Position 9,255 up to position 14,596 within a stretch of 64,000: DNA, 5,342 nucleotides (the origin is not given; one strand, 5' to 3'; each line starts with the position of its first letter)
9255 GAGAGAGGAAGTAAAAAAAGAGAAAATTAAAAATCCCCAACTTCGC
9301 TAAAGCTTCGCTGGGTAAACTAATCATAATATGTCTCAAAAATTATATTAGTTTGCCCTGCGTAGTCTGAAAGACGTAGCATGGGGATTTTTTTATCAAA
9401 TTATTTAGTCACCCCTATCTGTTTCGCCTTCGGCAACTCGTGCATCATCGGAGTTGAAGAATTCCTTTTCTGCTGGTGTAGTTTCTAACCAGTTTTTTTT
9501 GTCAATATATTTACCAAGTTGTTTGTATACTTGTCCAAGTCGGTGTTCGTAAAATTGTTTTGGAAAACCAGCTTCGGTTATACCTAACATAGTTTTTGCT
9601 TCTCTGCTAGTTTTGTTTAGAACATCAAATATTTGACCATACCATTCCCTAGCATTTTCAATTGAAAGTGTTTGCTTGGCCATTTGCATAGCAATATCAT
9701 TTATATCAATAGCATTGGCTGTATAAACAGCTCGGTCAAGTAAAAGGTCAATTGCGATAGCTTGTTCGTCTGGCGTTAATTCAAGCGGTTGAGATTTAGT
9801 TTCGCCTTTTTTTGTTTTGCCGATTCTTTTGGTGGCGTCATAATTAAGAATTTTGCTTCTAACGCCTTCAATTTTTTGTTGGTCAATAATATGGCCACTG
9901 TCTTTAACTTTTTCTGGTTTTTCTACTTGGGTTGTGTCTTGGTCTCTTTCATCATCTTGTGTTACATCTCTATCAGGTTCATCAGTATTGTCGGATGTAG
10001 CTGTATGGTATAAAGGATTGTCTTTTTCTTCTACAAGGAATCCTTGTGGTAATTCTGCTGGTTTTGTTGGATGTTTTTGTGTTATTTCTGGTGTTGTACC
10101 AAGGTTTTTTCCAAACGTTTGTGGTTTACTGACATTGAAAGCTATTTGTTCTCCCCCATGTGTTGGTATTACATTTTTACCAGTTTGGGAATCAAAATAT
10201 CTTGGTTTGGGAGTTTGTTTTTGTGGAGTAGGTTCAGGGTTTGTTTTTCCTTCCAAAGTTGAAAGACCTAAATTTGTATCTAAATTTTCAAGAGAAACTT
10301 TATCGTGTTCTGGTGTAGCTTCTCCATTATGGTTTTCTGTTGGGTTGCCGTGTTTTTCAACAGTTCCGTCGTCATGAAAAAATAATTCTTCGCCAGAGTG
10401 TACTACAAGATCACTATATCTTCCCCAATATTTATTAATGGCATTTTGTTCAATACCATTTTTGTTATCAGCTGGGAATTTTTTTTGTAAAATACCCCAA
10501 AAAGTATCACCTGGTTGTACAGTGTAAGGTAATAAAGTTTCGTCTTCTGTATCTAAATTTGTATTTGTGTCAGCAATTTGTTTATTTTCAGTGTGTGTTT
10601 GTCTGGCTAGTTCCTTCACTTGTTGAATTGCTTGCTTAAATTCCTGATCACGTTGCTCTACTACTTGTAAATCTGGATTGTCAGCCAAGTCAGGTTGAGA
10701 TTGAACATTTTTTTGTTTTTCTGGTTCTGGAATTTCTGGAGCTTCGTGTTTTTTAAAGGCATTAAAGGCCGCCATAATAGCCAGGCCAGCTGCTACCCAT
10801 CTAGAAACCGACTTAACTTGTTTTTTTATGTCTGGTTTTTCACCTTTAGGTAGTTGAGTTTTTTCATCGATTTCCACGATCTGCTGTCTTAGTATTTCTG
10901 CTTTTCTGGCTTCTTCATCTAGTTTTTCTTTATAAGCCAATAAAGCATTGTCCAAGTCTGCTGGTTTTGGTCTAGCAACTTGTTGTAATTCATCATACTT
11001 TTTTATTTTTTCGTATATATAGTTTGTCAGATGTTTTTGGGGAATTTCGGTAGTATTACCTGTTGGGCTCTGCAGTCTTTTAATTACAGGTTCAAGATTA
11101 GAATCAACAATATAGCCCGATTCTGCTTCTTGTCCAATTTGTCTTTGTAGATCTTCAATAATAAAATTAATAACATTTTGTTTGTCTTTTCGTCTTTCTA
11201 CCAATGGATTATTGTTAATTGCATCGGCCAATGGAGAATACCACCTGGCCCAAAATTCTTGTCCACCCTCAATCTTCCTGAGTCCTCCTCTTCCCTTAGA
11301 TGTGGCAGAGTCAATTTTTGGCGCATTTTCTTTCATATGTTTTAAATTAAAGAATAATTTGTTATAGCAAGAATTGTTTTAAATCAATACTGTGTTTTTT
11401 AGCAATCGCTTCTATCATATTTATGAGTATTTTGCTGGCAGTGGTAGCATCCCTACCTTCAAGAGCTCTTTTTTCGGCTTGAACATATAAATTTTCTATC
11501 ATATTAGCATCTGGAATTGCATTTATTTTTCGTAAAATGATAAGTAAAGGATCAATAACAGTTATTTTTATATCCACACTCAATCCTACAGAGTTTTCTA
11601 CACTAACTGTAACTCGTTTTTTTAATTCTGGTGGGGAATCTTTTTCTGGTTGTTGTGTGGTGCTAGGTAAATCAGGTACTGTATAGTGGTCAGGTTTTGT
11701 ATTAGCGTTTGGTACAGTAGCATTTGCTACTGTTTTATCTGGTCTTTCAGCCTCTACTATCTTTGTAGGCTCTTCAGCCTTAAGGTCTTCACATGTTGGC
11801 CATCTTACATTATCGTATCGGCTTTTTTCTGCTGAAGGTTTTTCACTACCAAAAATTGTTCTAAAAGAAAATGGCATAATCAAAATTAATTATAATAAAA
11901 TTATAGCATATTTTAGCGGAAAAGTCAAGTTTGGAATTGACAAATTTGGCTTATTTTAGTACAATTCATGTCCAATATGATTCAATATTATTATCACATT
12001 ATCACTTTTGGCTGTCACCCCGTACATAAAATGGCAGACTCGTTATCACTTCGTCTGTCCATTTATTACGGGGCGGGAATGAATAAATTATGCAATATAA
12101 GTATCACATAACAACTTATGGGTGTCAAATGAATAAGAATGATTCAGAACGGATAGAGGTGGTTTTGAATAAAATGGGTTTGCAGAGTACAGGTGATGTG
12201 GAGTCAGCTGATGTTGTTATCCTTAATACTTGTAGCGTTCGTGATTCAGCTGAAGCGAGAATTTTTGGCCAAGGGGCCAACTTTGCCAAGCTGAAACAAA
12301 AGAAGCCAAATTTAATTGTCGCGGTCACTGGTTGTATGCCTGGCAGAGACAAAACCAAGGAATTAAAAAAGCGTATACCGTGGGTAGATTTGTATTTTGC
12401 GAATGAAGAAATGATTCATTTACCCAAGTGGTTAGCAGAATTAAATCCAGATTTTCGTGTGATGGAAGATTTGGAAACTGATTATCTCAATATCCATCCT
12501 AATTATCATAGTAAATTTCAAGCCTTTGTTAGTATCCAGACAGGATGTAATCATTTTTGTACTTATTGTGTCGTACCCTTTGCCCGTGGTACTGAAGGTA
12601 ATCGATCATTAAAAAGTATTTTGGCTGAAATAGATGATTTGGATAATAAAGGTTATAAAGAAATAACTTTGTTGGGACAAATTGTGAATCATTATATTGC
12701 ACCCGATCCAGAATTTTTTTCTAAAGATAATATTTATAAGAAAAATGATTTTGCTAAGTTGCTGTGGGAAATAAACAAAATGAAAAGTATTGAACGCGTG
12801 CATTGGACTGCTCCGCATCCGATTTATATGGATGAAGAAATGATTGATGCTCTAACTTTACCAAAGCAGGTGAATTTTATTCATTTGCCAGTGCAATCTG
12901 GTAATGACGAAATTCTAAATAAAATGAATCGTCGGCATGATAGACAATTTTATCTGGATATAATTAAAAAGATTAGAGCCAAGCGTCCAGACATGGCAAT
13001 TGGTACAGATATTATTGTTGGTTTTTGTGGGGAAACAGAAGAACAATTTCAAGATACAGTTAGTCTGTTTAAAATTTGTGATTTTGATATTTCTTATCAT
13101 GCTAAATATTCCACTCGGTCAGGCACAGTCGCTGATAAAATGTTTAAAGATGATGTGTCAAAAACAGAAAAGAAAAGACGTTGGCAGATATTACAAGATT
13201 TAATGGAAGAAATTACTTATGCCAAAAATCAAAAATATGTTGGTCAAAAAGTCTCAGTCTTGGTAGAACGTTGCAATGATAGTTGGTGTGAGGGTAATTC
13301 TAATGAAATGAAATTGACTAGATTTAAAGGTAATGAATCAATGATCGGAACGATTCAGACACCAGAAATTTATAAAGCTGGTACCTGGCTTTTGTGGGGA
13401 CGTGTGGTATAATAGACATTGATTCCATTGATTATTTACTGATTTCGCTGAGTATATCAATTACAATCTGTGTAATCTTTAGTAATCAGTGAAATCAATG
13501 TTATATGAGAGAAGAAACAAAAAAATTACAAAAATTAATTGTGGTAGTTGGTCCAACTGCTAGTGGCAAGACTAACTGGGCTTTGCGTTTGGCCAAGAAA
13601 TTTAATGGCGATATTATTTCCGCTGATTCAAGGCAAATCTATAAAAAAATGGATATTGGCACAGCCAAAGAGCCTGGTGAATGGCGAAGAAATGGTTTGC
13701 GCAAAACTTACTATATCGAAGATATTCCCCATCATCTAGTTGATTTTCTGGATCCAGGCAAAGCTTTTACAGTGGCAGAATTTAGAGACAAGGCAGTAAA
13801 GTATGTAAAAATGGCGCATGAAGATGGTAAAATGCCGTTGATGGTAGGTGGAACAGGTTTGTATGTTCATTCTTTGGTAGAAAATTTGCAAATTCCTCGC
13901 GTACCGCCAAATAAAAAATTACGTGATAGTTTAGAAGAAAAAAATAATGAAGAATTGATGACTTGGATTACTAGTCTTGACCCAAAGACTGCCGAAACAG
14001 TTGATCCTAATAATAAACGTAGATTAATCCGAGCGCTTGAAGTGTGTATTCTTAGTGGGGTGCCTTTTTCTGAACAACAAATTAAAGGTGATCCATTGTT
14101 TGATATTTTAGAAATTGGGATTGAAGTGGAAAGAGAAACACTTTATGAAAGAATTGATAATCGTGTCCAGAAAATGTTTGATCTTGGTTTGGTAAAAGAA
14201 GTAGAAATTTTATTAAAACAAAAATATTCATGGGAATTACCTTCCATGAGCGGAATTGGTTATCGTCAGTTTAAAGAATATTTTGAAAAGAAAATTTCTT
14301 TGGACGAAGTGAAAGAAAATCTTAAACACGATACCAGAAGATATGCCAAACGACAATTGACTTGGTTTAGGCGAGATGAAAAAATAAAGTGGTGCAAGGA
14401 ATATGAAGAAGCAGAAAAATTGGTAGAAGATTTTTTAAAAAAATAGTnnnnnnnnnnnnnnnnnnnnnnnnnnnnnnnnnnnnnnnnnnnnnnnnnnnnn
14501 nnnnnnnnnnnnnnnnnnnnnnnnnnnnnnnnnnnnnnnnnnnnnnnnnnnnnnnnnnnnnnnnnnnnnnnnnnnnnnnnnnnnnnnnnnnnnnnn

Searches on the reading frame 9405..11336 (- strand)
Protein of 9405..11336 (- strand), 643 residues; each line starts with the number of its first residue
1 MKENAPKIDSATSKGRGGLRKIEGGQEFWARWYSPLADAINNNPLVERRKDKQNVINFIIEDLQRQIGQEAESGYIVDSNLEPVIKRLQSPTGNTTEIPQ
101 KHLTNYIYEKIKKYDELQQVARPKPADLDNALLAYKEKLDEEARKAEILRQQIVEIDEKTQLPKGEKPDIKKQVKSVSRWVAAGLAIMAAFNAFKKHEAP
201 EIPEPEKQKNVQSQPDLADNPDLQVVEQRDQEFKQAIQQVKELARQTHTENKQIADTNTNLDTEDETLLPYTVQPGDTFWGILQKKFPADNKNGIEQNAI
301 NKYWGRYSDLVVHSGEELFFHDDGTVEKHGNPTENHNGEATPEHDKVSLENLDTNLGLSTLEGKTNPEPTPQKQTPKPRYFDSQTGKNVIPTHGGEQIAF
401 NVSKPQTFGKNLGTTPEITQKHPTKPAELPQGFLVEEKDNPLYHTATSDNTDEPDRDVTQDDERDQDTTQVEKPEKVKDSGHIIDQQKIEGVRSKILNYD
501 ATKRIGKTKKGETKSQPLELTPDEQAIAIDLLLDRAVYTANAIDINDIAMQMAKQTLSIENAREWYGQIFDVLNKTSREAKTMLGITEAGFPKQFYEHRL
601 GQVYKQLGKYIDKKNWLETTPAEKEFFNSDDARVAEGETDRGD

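Call 8: search_protein_families(library=ncbifam, proteins=[window:9405-11336:-], max_evalue=0.00001)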
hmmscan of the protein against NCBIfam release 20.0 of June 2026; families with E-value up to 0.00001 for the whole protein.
window:9405-11336:- (643 aa): 0 families

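Call 9: search_protein_families(library=pfam, proteins=[window:9405-11336:-], max_evalue=0.00001)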
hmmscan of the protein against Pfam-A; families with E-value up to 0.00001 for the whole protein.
window:9405-11336:- (643 aa): 0 families

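Call 67: search_protein_families(library=pfam, proteins=[window:9405-11336:-], max_evalue=0.01)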
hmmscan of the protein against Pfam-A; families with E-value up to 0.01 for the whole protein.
window:9405-11336:- (643 aa): 1 family
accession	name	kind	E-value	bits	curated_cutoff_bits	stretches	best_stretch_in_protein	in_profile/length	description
PF01476.26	LysM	-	0.0016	18.8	20.9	0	271-285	1-15/43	LysM domain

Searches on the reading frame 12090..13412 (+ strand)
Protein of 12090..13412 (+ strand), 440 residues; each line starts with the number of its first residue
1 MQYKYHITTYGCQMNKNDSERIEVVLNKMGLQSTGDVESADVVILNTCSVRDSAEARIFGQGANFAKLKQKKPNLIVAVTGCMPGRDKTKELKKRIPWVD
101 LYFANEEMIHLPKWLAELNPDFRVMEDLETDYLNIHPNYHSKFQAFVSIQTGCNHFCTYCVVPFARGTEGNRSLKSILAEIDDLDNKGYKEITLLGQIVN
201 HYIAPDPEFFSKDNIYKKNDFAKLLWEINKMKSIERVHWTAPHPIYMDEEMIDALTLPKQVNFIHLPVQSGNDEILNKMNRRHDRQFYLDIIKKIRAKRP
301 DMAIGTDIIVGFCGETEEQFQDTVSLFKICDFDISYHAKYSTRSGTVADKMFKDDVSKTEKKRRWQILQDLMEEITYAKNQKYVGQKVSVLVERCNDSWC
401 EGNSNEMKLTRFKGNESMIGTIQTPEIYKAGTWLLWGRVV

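Call 8: search_protein_families(library=ncbifam, proteins=[window:12090-13412:+], max_evalue=0.00001)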
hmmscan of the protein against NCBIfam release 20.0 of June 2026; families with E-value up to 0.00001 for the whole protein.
window:12090-13412:+ (440 aa): 15 families
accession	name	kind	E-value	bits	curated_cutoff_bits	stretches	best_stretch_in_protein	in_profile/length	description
TIGR01574.1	miaB-methiolase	equivalog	2.9e-123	412.1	355.3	1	4-440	1-437/437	tRNA (N6-isopentenyl adenosine(37)-C2)-methylthiotransferase MiaB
TIGR00089.1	TIGR00089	subfamily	4e-121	404.8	251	1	4-437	1-429/429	MiaB/RimO family radical SAM methylthiotransferase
NF010916.0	PRK14336.1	equivalog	1.1e-89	301.1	606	1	4-440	3-413/418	tRNA (N6-isopentenyl adenosine(37)-C2)-methylthiotransferase MiaB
TIGR01579.1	MiaB-like-C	equivalog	3.7e-83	280.1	357.05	1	7-421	1-410/416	tRNA (N(6)-L-threonylcarbamoyladenosine(37)-C(2))-methylthiotransferase MtaB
TIGR01125.1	TIGR01125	equivalog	3.9e-68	230.5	356.95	1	6-398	3-383/432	30S ribosomal protein S12 methylthiotransferase RimO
TIGR01578.1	MiaB-like-B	hypoth_equivalog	8.9e-68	229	314.7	1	4-394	1-374/421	tRNA (N(6)-L-threonylcarbamoyladenosine(37)-C(2))-methylthiotransferase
TIGR04014.1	B12_SAM_MJ_0865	equivalog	6.9e-15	54.8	360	1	145-331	161-337/434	methyl-coenzyme M reductase glutamine C-methyltransferase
TIGR04013.1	B12_SAM_MJ_1487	hypoth_equivalog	7.9e-15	54.6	251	1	132-337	137-341/382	TIGR04013 family B12-binding domain/radical SAM domain-containing protein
TIGR04479.1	bcpD_PhpK_rSAM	subfamily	2.4e-13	49.3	600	1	126-328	221-407/504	PhpK family radical SAM P-methyltransferase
NF006064.0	PRK08207.2-2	equivalog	2.9e-09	36.4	504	1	153-380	154-378/465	coproporphyrinogen III oxidase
TIGR01212.1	TIGR01212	equivalog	4.3e-08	32.6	180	1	243-373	117-249/302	tRNA modification radical SAM protein MnmL/YtqA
TIGR04428.1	B12_rSAM_trp_MT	equivalog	4.6e-06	25.3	500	1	149-327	221-395/558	tryptophan 2-C-methyltransferase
NF006385.0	PRK08629.1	equivalog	6.2e-06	25.2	355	1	153-331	62-227/439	coproporphyrinogen III oxidase family protein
NF006065.0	PRK08207.2-4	equivalog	6.7e-06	25.3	922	1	153-339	178-366/484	coproporphyrinogen III oxidase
TIGR03994.1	rSAM_HemZ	equivalog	9.9e-06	24.9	321.4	0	218-369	153-307/401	coproporphyrinogen dehydrogenase HemZ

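Call 9: search_protein_families(library=pfam, proteins=[window:12090-13412:+], max_evalue=0.00001)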
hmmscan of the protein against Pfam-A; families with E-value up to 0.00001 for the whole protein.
window:12090-13412:+ (440 aa): 2 families
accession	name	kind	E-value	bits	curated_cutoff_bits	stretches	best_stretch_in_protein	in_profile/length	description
PF04055.27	Radical_SAM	-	3.1e-27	96.2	29.5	1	147-326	1-165/166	Radical SAM superfamily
PF00919.26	UPF0004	-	3.4e-27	94.8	27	1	4-103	1-97/98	Uncharacterized protein family UPF0004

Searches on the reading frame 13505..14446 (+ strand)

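Call 8: search_protein_families(library=ncbifam, proteins=[window:13505-14446:+], max_evalue=0.00001)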
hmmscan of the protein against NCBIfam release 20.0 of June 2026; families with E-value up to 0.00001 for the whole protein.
window:13505-14446:+ (313 aa): 1 family
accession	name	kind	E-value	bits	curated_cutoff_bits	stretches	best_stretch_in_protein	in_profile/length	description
TIGR00174.1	miaA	equivalog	2.7e-85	286.1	148.65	1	11-299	1-285/288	tRNA (adenosine(37)-N6)-dimethylallyltransferase MiaA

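Call 9: search_protein_families(library=pfam, proteins=[window:13505-14446:+], max_evalue=0.00001)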
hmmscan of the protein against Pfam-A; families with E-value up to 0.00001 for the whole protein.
window:13505-14446:+ (313 aa): 1 family
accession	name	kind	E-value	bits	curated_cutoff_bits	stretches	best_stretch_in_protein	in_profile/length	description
PF01715.23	IPPT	-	3.6e-78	263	23.6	1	44-291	1-243/243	IPP transferase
